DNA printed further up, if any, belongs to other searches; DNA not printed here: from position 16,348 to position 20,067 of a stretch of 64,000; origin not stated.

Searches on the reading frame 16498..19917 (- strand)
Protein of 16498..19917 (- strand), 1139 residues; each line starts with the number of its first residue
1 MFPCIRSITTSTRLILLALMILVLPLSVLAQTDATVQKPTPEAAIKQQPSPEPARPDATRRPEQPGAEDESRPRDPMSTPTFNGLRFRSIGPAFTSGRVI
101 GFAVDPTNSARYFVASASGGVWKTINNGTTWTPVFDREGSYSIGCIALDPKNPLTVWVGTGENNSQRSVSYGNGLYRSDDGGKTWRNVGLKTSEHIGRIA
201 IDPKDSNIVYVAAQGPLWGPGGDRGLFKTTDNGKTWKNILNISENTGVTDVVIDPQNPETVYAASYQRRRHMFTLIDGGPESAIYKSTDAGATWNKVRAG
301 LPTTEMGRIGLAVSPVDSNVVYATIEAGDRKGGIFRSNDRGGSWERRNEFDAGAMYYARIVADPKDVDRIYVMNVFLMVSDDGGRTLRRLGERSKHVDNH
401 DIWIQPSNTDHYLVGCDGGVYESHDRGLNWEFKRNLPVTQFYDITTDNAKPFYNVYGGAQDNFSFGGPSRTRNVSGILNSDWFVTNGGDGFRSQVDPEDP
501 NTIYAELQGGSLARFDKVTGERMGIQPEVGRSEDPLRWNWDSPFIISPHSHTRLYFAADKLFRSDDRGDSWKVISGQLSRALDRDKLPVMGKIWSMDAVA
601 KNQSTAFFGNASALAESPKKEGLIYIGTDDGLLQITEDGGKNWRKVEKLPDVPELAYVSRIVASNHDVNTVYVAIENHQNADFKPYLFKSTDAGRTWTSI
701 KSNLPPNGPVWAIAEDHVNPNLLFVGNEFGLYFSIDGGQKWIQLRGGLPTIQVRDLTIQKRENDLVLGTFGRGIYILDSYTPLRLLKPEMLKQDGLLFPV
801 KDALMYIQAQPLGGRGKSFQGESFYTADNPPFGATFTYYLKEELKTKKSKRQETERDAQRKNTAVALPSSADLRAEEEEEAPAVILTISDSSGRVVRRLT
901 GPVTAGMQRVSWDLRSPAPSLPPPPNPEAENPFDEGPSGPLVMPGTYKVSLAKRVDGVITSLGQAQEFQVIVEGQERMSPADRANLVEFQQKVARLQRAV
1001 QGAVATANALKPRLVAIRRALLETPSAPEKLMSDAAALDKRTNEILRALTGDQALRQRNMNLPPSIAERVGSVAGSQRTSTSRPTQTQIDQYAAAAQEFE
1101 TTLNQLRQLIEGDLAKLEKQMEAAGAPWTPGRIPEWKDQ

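Call 80: search_protein_families(library=pfam, proteins=[window:16498-19917:-], max_evalue=0.00001)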
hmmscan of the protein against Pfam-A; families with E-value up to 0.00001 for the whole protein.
window:16498-19917:- (1139 aa): 5 families
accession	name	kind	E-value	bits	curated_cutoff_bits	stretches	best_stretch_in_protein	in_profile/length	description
PF15902.12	Sortilin-Vps10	-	2.5e-34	119.3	33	2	175-265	3-87/446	Sortilin, neurotensin receptor 3,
PF02012.26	BNR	-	2.4e-13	48.3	27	0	176-186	1-11/12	BNR/Asp-box repeat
PF13088.12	BNR_2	-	1.1e-08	35.3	31.4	0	145-363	55-270/277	BNR repeat-like domain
PF14870.12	PSII_BNR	-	2.1e-08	34.2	27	0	175-295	40-138/303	Photosynthesis system II assembly factor YCF48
PF15899.11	BNR_6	-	3.3e-08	33.3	27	0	334-345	1-12/14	BNR-Asp box repeat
